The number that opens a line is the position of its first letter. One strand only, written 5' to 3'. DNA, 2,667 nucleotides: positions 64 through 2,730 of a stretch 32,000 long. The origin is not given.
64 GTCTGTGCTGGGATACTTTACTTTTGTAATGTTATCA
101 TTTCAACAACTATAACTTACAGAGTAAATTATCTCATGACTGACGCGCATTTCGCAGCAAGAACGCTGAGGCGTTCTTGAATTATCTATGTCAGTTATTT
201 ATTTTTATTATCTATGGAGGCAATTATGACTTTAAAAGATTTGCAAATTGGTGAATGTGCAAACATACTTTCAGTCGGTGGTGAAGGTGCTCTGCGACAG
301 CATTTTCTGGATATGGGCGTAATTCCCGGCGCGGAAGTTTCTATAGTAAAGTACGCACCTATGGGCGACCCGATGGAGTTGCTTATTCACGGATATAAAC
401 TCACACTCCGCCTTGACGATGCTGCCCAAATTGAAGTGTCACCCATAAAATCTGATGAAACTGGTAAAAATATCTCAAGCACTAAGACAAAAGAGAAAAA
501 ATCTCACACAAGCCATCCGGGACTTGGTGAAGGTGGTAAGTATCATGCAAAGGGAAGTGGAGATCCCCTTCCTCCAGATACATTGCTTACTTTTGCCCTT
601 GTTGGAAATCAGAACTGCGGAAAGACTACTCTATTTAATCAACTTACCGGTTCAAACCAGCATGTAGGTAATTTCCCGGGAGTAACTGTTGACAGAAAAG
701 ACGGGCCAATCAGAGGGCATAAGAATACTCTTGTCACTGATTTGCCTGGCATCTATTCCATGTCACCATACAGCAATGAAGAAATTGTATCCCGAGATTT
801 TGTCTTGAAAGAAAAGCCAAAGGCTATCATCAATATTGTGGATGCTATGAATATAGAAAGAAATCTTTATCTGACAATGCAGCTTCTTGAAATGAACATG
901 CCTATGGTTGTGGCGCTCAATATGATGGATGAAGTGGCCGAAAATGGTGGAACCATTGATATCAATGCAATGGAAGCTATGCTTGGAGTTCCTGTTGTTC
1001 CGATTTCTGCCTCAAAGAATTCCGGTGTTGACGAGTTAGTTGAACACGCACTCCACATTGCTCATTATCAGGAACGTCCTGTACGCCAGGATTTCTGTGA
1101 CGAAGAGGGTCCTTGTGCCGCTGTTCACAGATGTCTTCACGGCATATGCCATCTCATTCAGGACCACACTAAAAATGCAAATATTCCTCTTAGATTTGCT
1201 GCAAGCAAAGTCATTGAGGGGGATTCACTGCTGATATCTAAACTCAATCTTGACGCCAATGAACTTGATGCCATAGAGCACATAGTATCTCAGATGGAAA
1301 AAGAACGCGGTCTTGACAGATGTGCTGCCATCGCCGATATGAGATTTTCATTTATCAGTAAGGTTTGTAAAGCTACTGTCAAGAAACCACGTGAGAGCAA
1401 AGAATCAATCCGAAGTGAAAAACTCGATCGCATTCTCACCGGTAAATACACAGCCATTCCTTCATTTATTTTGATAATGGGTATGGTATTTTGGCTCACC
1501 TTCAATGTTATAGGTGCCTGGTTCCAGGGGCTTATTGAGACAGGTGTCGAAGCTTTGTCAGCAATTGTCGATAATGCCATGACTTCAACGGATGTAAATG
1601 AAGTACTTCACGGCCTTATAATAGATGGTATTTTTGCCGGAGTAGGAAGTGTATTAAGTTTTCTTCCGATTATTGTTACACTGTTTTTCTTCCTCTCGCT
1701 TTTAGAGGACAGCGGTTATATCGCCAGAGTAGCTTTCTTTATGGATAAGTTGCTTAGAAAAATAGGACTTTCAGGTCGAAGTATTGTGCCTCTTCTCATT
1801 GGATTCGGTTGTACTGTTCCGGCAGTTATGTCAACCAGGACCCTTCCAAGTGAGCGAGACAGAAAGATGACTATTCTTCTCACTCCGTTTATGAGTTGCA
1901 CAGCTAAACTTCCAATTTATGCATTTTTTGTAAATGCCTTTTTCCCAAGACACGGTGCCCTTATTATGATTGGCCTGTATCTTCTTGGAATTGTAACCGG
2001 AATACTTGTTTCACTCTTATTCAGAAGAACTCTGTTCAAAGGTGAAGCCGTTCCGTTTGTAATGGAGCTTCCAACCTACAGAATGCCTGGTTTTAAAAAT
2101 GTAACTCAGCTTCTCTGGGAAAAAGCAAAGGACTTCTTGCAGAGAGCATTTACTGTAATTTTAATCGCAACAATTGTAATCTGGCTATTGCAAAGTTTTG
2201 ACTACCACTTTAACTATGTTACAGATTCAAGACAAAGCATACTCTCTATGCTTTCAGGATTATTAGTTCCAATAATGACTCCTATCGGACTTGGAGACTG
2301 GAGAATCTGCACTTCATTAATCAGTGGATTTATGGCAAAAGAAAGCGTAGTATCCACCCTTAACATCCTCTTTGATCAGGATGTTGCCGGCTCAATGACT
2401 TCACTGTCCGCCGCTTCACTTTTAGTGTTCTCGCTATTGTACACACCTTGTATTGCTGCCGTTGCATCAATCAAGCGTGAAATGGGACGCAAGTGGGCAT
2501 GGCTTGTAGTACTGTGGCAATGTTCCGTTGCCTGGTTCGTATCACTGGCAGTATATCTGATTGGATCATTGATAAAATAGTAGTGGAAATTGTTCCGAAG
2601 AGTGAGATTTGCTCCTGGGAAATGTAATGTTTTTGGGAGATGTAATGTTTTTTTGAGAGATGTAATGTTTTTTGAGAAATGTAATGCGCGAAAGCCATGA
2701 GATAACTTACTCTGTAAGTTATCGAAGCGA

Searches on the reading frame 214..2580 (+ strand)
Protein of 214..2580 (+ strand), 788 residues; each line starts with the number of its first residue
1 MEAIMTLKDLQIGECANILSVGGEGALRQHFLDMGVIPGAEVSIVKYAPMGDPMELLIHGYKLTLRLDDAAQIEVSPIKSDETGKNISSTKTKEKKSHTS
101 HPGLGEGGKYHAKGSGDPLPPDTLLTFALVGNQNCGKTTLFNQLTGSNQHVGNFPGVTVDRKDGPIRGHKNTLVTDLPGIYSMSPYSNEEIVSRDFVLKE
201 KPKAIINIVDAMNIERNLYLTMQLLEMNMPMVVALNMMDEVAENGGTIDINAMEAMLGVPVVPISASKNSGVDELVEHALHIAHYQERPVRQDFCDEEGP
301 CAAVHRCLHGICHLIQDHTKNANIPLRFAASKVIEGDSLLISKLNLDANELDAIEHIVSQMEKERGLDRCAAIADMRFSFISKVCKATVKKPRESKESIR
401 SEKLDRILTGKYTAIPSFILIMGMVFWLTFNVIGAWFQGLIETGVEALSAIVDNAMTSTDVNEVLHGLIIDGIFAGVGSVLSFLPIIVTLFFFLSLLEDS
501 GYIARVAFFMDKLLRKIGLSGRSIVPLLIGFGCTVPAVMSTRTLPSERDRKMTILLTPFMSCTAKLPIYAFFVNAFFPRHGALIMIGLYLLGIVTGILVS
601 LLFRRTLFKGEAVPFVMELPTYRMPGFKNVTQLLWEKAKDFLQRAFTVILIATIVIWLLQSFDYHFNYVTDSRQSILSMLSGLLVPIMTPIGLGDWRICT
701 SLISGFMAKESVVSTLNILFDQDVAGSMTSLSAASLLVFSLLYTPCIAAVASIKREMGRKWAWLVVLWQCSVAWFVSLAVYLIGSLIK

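Call 8: search_protein_families(library=pfam, proteins=[window:214-2580:+], max_evalue=0.01)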
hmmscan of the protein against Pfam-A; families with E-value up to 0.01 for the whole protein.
window:214-2580:+ (788 aa): 9 families
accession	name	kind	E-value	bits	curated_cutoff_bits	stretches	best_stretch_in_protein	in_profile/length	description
PF02421.24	FeoB_N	-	1.9e-66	222.9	27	1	126-278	2-155/156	Ferrous iron transport protein B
PF07670.19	Gate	-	1.9e-40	137.9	29.6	2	480-575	1-103/104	Nucleoside recognition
PF07664.17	FeoB_C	-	1.1e-20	73.5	26.6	1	585-637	1-54/54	Ferrous iron transport protein B C terminus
PF01926.29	MMR_HSR1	-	3.2e-18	66.3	21.9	1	127-236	2-112/113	50S ribosome-binding GTPase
PF04023.20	FeoA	-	3.1e-17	62.8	23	1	5-77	1-74/74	FeoA domain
PF17910.6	FeoB_Cyto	-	5.3e-14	52.8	23.4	1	304-390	5-90/90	FeoB cytosolic helical domain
PF00009.33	GTP_EFTU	-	2.5e-05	24.4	26.5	1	221-280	114-183/188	Elongation factor Tu GTP binding domain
PF09439.16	SRPRB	-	0.00058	19.7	25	1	126-224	5-95/178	Signal recognition particle receptor beta subunit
PF03193.22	RsgA_GTPase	-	0.0068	16.7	30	0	223-277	48-102/174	RsgA GTPase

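Call 38: find_encoding_contigs(protein=window:214-2580:+, flank=10000, max_places=4)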
Protein window:214-2580:+ (788 aa): no gene with exactly this product is on record in the collection.

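Call 91: find_encoding_contigs(protein=window:226-2580:+, flank=10000, max_places=3)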
Protein window:226-2580:+ (784 aa): 17 contigs read that carry it; 3 places shown.
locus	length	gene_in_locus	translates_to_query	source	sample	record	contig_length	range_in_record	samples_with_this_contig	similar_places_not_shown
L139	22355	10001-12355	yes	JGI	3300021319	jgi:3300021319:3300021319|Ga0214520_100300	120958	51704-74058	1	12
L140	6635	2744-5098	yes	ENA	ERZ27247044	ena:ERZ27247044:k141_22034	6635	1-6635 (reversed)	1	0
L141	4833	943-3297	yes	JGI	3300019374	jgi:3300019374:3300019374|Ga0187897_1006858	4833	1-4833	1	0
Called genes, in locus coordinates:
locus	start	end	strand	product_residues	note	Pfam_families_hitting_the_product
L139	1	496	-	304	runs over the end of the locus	PF00005:ABC_tran, PF13304:AAA_21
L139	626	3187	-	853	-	-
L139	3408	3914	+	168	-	PF01257:2Fe-2S_thioredx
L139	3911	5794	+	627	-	PF01257:2Fe-2S_thioredx, PF01512:Complex1_51K, PF10531:SLBB (weak), PF10589:NADH_4Fe-4S, PF00037:Fer4 (weak), PF13237:Fer4_10 (weak), PF12838:Fer4_7, PF00037:Fer4 (weak), +1 more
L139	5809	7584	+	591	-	PF13510:Fer2_4, PF10588:NADH-G_4Fe-4S_3, PF12838:Fer4_7, PF13237:Fer4_10 (weak), PF00037:Fer4 (weak), PF12837:Fer4_6 (weak), PF02906:Fe_hyd_lg_C, PF02256:Fe_hyd_SSU, +2 more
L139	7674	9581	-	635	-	PF00990:GGDEF (faint), PF00563:EAL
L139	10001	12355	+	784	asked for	PF04023:FeoA, PF01926:MMR_HSR1, PF02421:FeoB_N, PF17910:FeoB_Cyto, PF07670:Gate, PF07664:FeoB_C, PF07670:Gate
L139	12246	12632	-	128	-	-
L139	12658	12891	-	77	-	-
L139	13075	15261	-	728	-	PF00150:Cellulase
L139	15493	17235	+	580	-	PF20251:Big_14 (faint)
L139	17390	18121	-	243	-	PF00072:Response_reg, PF12833:HTH_18, PF00165:HTH_AraC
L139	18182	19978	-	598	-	PF02743:dCache_1, PF00672:HAMP, PF06580:His_kinase, PF02518:HATPase_c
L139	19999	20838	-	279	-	PF00528:BPD_transp_1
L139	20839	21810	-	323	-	PF00528:BPD_transp_1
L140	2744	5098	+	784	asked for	PF04023:FeoA, PF01926:MMR_HSR1, PF02421:FeoB_N, PF17910:FeoB_Cyto, PF07670:Gate, PF07664:FeoB_C, PF07670:Gate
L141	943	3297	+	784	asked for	PF04023:FeoA, PF01926:MMR_HSR1, PF02421:FeoB_N, PF17910:FeoB_Cyto, PF07670:Gate, PF07664:FeoB_C, PF07670:Gate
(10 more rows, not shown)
